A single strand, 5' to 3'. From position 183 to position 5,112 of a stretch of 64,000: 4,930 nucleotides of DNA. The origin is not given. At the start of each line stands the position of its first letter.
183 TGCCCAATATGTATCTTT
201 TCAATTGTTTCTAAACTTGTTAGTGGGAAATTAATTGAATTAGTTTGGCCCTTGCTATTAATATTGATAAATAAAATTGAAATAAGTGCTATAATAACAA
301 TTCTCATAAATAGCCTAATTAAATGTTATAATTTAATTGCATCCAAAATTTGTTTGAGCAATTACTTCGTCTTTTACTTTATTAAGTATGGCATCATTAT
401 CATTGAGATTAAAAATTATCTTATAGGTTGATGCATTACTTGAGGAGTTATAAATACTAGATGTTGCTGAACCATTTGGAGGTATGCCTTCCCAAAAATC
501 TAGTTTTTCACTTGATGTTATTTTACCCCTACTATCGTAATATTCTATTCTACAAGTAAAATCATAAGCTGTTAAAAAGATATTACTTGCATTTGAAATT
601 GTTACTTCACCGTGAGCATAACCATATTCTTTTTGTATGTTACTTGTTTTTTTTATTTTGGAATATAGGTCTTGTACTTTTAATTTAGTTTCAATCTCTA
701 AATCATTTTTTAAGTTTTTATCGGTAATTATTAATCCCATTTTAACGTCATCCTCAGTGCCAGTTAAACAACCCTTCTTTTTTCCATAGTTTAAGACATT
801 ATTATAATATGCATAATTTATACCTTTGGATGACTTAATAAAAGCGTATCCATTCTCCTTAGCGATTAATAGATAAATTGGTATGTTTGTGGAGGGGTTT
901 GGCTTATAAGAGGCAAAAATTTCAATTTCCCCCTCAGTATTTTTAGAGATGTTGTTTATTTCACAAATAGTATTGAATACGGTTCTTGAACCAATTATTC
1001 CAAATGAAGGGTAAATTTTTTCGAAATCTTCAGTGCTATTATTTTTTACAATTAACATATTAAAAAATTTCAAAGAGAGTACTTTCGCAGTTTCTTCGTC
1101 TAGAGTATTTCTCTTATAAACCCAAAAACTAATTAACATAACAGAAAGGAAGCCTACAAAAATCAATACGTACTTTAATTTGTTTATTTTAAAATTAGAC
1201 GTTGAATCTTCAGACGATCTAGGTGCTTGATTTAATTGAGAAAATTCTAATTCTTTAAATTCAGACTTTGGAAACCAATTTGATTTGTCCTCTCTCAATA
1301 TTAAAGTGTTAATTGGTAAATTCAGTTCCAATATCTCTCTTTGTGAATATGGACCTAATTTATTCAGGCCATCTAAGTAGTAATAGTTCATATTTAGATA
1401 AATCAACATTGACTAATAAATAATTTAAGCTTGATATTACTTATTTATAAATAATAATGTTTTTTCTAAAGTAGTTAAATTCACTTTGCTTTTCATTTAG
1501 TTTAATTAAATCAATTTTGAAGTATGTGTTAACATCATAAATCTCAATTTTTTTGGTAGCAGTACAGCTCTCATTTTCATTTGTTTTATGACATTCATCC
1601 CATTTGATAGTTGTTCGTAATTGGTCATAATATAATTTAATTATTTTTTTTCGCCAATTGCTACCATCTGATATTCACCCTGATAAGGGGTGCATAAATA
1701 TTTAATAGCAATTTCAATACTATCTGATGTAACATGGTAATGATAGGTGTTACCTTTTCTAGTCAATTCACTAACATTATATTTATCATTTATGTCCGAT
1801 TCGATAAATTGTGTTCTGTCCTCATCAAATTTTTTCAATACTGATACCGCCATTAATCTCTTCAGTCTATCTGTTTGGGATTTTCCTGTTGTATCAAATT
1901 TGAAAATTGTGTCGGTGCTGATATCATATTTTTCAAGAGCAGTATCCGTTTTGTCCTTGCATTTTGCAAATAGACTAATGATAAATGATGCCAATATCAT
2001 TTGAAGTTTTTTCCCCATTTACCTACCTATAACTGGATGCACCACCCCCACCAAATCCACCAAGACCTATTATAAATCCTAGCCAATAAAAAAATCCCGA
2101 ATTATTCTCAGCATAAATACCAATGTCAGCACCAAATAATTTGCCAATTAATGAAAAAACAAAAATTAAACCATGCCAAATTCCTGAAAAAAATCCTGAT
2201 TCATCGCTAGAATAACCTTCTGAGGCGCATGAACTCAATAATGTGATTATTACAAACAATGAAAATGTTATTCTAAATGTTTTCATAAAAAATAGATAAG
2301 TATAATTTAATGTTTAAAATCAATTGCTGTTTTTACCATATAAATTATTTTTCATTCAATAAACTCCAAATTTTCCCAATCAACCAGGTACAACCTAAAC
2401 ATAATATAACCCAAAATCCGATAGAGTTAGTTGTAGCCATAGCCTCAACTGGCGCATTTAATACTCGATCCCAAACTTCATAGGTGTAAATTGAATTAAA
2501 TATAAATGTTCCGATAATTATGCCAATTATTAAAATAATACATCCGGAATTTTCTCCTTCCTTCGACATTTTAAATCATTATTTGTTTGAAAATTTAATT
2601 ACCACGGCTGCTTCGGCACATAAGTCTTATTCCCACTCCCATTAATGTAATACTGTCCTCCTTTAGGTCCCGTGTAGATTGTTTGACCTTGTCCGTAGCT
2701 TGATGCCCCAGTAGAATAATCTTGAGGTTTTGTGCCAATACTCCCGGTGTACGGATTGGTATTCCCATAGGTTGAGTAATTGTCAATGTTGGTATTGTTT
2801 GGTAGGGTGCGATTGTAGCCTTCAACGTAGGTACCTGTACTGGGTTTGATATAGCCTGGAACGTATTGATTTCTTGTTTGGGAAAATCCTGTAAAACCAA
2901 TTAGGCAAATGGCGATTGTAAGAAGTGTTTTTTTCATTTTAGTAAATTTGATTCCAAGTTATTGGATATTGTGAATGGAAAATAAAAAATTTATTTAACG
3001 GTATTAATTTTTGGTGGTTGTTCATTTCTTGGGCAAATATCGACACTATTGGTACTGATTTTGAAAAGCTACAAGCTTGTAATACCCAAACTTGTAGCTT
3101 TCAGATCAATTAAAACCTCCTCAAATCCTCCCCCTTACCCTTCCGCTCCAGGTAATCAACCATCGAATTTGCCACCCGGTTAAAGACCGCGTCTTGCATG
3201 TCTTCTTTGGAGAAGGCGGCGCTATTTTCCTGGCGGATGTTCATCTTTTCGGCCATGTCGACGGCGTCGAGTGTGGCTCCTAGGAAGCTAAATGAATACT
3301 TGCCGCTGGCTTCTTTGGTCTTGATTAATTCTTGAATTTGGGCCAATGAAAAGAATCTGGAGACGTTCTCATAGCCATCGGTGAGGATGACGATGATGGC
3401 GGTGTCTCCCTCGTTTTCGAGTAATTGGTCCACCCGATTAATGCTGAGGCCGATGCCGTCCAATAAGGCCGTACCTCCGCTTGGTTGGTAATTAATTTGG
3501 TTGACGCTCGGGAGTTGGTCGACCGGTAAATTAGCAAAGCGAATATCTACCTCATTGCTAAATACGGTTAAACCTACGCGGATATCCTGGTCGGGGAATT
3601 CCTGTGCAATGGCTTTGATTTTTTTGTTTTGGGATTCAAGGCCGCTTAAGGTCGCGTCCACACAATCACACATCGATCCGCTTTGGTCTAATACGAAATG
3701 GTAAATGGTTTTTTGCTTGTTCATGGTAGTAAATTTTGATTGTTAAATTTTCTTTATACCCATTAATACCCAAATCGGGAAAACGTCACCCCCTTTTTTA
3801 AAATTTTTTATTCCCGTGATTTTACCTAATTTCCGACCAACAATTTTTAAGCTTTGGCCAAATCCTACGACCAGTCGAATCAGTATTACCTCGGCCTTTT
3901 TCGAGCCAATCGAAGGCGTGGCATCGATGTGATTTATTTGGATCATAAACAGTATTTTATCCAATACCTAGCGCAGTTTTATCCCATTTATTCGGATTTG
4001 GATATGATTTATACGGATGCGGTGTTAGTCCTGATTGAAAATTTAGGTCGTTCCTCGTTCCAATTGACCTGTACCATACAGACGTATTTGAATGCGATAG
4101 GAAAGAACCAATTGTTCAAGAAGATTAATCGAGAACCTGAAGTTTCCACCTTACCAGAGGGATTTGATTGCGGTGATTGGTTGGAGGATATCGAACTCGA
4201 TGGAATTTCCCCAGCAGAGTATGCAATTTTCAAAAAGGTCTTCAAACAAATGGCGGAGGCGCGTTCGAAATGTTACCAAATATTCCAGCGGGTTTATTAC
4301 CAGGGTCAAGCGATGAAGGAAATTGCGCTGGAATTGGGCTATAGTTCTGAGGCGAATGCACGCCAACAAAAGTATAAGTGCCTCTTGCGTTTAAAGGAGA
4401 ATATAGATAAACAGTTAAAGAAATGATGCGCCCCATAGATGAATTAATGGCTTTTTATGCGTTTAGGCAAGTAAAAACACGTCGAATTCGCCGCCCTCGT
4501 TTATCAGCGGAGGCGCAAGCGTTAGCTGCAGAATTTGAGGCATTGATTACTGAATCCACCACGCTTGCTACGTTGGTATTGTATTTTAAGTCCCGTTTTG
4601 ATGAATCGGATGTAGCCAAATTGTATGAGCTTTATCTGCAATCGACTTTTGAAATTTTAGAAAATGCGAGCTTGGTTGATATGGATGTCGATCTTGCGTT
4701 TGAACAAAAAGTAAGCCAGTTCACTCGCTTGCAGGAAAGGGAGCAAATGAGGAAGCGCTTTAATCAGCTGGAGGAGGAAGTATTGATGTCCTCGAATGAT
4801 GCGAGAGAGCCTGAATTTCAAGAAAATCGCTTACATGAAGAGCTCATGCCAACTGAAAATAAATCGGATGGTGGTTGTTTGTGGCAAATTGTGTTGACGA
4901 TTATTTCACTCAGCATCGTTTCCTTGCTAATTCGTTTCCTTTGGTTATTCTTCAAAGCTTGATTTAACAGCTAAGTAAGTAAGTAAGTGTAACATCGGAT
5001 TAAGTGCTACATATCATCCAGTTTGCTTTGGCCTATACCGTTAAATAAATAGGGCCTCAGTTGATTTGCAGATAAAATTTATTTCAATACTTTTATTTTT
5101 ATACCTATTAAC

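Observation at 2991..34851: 12-bp motif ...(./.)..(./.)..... upstream of seven accessory transcription units: a putative regulon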

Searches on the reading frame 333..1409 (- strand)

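Call 5: search_protein_families(library=pfam, proteins=[window:333-1409:-])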
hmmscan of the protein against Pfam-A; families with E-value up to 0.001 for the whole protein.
window:333-1409:- (358 aa): 1 family
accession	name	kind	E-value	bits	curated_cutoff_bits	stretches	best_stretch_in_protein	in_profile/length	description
PF14237.11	GYF_2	-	0.00014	22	25.8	1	9-54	1-50/50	GYF domain 2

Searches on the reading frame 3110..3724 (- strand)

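Call 5: search_protein_families(library=pfam, proteins=[window:3110-3724:-])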
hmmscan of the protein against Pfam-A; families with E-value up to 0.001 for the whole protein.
window:3110-3724:- (204 aa): 3 families
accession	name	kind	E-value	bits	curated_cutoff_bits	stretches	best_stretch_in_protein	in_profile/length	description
PF00092.34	VWA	-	5.5e-10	40.2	23.8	1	10-177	4-166/174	von Willebrand factor type A domain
PF13519.12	VWA_2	-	2.9e-08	34.7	27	1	10-117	3-106/107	von Willebrand factor type A domain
PF05762.20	VWA_CoxE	-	0.00084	19.3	26.4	0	10-133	61-175/222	VWA domain containing CoxE-like protein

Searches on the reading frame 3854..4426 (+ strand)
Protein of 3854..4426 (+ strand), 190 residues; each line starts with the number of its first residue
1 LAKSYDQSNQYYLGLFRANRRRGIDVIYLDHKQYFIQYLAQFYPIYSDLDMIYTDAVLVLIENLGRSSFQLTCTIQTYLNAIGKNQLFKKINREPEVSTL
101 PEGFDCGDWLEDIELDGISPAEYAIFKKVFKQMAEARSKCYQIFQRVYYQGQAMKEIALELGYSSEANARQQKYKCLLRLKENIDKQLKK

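Call 5: search_protein_families(library=pfam, proteins=[window:3854-4426:+])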
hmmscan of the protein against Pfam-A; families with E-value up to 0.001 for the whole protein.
window:3854-4426:+ (190 aa): 0 families

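Call 29: search_protein_families(library=pfam, max_evalue=1, proteins=[window:3854-4426:+])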
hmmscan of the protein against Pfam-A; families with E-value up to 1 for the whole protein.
window:3854-4426:+ (190 aa): 1 family
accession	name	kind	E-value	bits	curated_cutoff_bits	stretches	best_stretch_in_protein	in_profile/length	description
PF04545.22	Sigma70_r4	-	0.0088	16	24.1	1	142-182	11-50/50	Sigma-70, region 4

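Call 45: search_solved_structures(query=window:3854-4426:+, max_evalue=1)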
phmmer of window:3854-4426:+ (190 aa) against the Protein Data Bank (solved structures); distinct sequences matched with E-value up to 1: 0.

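Call 53: find_homologous_proteins(query=window:3854-4426:+)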
Query window:3854-4426:+ (190 aa): 20 proteins with E <= 0.001 among 79 candidates.
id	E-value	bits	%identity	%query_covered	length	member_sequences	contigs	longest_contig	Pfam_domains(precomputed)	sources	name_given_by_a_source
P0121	3.8e-121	420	99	100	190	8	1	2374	-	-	-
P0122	2.3e-93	329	79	100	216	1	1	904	-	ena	-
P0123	7.5e-86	305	71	100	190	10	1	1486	-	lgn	-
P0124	2.5e-85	303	72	100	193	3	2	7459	-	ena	-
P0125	9.5e-85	301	72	100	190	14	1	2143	-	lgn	-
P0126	1.6e-84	300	70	100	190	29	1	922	-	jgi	jgi:RNA polymerase sigma factor (sigma-70 family)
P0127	1.1e-83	298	71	100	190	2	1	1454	-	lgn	-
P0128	1.1e-82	294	70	100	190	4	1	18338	-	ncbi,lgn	-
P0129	1.0e-81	291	73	96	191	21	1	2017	-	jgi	jgi:RNA polymerase sigma factor (sigma-70 family)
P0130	2.6e-73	264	66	99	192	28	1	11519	-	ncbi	-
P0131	5.7e-72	259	62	99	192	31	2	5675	-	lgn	-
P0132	2.9e-54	202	72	67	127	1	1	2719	-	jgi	jgi:DNA-directed RNA polymerase specialized sigma24 family protein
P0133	6.0e-54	201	68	70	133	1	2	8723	-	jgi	jgi:DNA-directed RNA polymerase specialized sigma24 family protein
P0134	7.6e-50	187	72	63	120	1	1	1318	-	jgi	jgi:DNA-directed RNA polymerase specialized sigma24 family protein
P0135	2.0e-49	186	48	100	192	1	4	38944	-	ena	-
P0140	7.7e-16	76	36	83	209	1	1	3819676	-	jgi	jgi:RNA polymerase sigma factor (sigma-70 family)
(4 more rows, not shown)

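Call 60: find_encoding_contigs(protein=P0135, flank=10000, max_places=2)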
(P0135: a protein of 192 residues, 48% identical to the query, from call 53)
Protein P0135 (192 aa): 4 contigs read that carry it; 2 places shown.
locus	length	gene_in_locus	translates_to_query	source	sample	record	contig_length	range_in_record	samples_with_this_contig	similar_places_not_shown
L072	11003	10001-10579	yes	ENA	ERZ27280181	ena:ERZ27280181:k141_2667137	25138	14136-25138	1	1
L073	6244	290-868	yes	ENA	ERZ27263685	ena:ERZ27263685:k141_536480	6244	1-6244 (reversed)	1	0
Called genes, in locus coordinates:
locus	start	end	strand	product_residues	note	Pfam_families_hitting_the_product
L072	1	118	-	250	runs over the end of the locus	-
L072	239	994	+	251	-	-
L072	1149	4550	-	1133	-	PF17132:Glyco_hydro_106, PF00754:F5_F8_type_C (faint), PF02837:Glyco_hydro_2_N (weak), PF22666:Glyco_hydro_2_N2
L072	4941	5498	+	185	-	PF06414:Zeta_toxin, PF13671:AAA_33 (faint)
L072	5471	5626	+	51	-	-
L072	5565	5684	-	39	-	-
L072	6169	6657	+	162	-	-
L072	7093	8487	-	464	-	PF14903:WG_beta_rep (weak)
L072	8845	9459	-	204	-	PF00092:VWA, PF13519:VWA_2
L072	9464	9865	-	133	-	PF20475:DUF6717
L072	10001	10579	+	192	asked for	-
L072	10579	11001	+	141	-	?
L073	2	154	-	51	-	?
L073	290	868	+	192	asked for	-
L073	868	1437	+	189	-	-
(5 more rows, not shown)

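Call 61: find_encoding_contigs(protein=P0128, flank=10000, max_places=1)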
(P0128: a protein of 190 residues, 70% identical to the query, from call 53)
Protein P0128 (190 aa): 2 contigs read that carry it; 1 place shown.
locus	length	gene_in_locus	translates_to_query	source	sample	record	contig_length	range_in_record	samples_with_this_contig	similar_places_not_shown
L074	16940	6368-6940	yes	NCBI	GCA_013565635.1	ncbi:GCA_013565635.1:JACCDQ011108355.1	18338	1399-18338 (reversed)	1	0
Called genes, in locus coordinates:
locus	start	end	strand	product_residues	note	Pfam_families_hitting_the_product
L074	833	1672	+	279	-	-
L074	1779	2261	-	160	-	PF00665:rve, PF13683:rve_3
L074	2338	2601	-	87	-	PF13276:HTH_21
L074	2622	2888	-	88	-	PF01527:HTH_Tnp_1, PF13384:HTH_23 (weak), PF13518:HTH_28 (weak)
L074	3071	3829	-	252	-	PF08867:FRG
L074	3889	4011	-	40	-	-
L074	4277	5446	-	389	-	PF13091:PLDc_2, PF13855:LRR_8 (faint), PF12799:LRR_4 (weak)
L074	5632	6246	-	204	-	PF00092:VWA, PF13519:VWA_2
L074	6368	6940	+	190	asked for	-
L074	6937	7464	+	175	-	-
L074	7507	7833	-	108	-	PF13744:HTH_37 (weak), PF13560:HTH_31 (weak), PF01381:HTH_3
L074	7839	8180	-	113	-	PF05973:Gp49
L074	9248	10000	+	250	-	-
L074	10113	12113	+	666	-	PF00515:TPR_1 (faint), PF07719:TPR_2 (faint), PF13181:TPR_8 (faint), PF13371:TPR_9 (faint), PF13414:TPR_11 (faint), PF13432:TPR_16 (weak), PF13650:Asp_protease_2, PF13975:gag-asp_proteas, +4 more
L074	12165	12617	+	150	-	-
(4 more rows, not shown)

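Call 62: find_encoding_contigs(protein=P0140, flank=10000, max_places=1)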
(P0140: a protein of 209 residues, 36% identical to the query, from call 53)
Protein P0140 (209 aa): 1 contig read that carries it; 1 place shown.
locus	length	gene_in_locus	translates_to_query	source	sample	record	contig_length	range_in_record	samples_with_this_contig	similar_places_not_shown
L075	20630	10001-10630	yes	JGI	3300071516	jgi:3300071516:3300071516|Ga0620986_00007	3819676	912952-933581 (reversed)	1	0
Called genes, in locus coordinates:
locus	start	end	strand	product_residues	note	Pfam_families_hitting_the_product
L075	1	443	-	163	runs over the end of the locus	PF01467:CTP_transf_like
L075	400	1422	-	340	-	PF03706:LPG_synthase_TM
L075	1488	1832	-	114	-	PF02261:Asp_decarbox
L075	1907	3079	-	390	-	PF07690:MFS_1, PF12832:MFS_1_like, PF07690:MFS_1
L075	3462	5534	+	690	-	PF07715:Plug, PF00593:TonB_dep_Rec_b-barrel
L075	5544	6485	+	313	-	PF14054:DUF4249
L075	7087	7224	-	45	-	-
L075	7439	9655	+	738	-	-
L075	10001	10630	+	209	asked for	-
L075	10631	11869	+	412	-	-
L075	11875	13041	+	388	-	PF13431:TPR_17 (faint), PF07719:TPR_2 (faint), PF14559:TPR_19 (faint)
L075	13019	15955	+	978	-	PF24814:WD40_Prp19 (weak), PF25174:Beta-prop_THOC3, PF23414:Beta-prop_EML_2, PF23381:Beta-prop_IFT122_1st, PF25175:Beta-prop_WDR5, PF24814:WD40_Prp19, PF24817:WD40_WDHD1_1st, PF00656:Peptidase_C14, +11 more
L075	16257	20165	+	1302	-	PF13174:TPR_6 (faint), PF13176:TPR_7 (faint), PF13181:TPR_8 (faint), PF13374:TPR_10 (faint), PF17874:TPR_MalT (faint), PF24885:TPR_NPHP3 (faint), PF13424:TPR_12, PF12770:CHAT, +2 more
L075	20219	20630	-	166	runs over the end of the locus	-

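Call 73: search_solved_structures(query=A4, max_evalue=10, show_alignments=1)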
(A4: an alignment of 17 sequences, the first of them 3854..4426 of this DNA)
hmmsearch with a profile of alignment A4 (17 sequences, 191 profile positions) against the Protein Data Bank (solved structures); distinct sequences matched with E-value up to 10: 6.
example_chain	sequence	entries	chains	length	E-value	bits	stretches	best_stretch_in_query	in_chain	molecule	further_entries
6in7_B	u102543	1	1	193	0.0042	20.1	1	6-163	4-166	RNA polymerase sigma-H factor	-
8z6g_B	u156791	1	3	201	0.0043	20.1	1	6-163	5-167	RNA polymerase sigma factor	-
1rp3_A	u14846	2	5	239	0.052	16.6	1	117-185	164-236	RNA polymerase sigma factor SIGMA-28 (FliA) | RNA polymerase sigma factor FliA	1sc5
5tl8_A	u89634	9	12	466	0.11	15.5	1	10-119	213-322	Protein CYP51 | CYP51, sterol 14alpha-demethylase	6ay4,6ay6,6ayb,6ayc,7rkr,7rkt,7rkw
1l0o_C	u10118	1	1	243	0.3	14.1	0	126-173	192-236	sigma factor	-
5or5_A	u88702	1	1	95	1.2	12.1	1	5-85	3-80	ECF RNA polymerase sigma-E factor,ECF RNA polymerase sigma factor SigW,ECF RNA polymerase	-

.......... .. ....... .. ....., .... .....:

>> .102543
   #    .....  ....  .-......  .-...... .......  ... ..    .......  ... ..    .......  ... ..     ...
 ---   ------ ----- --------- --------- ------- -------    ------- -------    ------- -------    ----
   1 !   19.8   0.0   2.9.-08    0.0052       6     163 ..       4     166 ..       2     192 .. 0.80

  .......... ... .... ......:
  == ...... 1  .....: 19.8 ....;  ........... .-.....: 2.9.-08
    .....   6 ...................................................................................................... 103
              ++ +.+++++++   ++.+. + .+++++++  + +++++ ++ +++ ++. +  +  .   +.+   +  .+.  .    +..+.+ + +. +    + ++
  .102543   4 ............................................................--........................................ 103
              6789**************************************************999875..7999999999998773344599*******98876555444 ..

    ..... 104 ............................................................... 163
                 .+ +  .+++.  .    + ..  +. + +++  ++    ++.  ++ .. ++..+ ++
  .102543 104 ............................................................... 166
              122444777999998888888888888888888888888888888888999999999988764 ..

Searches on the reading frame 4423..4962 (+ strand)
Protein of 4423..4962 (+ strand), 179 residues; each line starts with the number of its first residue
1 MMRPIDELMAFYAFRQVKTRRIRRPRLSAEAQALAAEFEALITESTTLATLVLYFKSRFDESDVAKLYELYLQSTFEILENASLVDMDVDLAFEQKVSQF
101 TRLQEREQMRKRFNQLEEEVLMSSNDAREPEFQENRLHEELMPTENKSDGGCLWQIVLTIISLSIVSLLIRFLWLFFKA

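Call 5: search_protein_families(library=pfam, proteins=[window:4423-4962:+])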
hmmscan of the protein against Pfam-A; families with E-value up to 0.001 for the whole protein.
window:4423-4962:+ (179 aa): 0 families

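Call 29: search_protein_families(library=pfam, max_evalue=1, proteins=[window:4423-4962:+])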
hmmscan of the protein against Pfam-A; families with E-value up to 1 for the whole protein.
window:4423-4962:+ (179 aa): 1 family
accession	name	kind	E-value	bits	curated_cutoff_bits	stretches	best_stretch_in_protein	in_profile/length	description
PF14565.11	IL22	-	0.093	13.5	30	1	73-134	15-78/139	Interleukin 22 IL-10-related T-cell-derived-inducible factor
